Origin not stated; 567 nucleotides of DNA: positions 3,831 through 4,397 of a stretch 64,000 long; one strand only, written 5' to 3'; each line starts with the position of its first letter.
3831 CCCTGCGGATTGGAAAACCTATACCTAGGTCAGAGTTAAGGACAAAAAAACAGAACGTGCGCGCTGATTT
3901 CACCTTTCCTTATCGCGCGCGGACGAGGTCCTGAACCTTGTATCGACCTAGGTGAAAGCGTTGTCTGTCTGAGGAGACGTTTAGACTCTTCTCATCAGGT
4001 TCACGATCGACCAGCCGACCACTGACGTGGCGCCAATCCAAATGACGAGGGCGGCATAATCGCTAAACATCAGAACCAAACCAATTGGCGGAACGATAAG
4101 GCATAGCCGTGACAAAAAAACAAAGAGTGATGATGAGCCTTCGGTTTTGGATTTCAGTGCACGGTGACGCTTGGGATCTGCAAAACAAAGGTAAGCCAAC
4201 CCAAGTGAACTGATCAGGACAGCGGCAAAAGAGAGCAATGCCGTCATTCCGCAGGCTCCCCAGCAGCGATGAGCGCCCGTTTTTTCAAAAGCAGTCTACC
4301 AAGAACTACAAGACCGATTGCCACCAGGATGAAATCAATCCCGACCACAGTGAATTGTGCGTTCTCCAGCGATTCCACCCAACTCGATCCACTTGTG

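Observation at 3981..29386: Triplicated sigma / anti-sigma / transducer cassettes, with about 6.3-kb diverged direct repeats framing the whole iron region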

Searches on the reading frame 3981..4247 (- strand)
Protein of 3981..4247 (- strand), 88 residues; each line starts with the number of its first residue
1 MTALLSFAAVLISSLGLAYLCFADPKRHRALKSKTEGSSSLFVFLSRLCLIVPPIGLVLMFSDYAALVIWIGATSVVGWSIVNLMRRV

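Call 4: search_protein_families(library=pfam, proteins=[window:3981-4247:-], max_evalue=0.01)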
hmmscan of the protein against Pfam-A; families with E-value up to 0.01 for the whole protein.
window:3981-4247:- (88 aa): 0 families

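Call 8: search_protein_families(library=ncbifam, proteins=[window:3981-4247:-], max_evalue=0.01)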
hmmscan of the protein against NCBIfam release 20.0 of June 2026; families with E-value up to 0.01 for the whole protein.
window:3981-4247:- (88 aa): 0 families

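Call 52: search_protein_families(library=pfam, proteins=[window:3981-4247:-], max_evalue=10)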
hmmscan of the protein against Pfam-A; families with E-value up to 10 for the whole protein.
window:3981-4247:- (88 aa): 0 families
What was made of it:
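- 3981..4247 (-): smallB1, an 88-aa membrane protein at the end of the cassette-1 unit. No Pfam or NCBIfam family (calls 8, 52).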
